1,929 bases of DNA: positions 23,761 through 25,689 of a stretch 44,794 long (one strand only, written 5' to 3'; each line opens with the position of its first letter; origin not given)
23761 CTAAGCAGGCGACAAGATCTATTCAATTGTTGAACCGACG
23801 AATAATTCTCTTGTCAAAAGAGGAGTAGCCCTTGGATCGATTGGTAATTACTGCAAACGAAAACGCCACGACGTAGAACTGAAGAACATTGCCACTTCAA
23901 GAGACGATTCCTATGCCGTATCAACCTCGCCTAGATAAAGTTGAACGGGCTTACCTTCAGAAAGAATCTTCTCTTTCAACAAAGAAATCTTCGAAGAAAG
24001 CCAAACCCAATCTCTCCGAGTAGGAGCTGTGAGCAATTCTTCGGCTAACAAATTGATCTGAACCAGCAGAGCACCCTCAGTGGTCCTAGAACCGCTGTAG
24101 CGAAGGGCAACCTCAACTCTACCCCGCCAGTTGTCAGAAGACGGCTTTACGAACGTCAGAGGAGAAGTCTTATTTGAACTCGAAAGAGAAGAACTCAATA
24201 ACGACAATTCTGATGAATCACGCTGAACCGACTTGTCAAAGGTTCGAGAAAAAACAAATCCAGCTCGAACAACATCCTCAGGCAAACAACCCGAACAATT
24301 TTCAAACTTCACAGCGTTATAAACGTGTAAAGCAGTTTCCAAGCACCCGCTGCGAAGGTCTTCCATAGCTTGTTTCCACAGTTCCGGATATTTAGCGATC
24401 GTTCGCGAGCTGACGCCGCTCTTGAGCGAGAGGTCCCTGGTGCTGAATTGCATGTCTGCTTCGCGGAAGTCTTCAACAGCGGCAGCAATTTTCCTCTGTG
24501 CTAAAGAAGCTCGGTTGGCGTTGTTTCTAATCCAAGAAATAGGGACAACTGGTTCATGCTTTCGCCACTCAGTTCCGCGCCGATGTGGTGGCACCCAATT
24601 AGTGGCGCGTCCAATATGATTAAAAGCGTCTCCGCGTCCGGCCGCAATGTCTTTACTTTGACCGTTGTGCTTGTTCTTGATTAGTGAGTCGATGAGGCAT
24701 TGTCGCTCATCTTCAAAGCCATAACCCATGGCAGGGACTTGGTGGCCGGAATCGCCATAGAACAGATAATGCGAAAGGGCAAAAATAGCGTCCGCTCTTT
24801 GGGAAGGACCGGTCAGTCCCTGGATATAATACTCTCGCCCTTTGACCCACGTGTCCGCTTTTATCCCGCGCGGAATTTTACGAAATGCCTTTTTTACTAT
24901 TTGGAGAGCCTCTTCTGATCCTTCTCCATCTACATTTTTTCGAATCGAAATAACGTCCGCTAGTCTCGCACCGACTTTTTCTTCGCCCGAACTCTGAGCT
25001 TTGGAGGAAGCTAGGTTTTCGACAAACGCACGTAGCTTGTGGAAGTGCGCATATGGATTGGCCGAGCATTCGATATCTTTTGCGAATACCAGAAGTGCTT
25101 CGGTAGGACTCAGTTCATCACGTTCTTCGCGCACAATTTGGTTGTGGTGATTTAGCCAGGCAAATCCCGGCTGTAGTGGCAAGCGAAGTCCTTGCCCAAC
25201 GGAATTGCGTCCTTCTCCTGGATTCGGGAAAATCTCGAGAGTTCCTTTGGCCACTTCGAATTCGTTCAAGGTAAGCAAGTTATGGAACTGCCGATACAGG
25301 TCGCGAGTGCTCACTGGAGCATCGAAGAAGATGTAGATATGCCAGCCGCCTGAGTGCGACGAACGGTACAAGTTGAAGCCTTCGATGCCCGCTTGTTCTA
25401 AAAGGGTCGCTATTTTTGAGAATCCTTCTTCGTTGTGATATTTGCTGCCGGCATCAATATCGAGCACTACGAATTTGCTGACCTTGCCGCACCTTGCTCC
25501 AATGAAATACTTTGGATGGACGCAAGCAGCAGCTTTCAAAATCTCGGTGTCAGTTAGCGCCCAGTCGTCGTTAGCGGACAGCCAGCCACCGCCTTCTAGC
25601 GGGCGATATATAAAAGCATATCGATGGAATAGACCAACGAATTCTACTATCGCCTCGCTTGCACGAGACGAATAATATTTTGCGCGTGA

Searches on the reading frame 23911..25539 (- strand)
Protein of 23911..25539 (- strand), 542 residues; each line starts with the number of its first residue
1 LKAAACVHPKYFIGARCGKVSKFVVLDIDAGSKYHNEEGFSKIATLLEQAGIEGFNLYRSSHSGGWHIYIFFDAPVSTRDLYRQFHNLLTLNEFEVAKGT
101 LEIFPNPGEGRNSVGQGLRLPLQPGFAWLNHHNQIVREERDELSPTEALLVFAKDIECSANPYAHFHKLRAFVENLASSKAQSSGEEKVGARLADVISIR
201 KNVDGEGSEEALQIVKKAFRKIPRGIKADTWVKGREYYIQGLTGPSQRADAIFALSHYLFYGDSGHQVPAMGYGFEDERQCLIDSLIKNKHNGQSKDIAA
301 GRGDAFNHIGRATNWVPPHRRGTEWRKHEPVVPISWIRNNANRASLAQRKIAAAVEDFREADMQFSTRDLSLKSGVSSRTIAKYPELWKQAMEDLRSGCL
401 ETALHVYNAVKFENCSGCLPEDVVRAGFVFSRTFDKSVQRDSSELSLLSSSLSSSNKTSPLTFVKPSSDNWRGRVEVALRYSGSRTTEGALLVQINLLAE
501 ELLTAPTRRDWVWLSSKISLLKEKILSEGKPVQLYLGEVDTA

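Call 3: search_protein_families(library=pfam, proteins=[window:23911-25539:-], max_evalue=0.1)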
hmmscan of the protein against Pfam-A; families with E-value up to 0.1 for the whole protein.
window:23911-25539:- (542 aa): 1 family
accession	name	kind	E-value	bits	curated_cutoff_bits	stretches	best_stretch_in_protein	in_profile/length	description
PF22548.2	AEP-TOTE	-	3.8e-05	23.8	27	1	20-123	86-190/230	TOTE conflict system, Archaeo-Eukaryotic Primase domain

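Call 4: search_protein_families(library=ncbifam, proteins=[window:23911-25539:-], max_evalue=0.1)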
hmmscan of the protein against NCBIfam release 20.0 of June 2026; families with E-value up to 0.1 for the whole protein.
window:23911-25539:- (542 aa): 1 family
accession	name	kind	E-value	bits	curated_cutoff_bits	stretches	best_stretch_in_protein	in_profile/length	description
NF040561.1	PrimPol_Msp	equivalog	0.0011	17.6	200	1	41-122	220-300/515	CRISPR-associated primase-polymerase type A1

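Call 44: search_protein_families(library=phrogs, proteins=[window:23911-25539:-], max_evalue=0.01)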
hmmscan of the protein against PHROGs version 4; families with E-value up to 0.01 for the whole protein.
window:23911-25539:- (542 aa): 0 families

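Call 80: search_protein_families(library=padloc, proteins=[window:23911-25539:-], max_evalue=0.01)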
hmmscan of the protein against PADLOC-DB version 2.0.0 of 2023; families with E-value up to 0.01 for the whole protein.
window:23911-25539:- (542 aa): 2 families
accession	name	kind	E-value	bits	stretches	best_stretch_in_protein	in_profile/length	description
PDLC03746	RT_UG10_large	-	0.0028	13.5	1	60-122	107-169/1688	DRT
PDLC01465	PrimPol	-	0.0077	13.8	0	21-83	97-155/276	"CAS-I,CAS-II,CAS-III,CAS-IV,CAS-V,CAS-VI; associated"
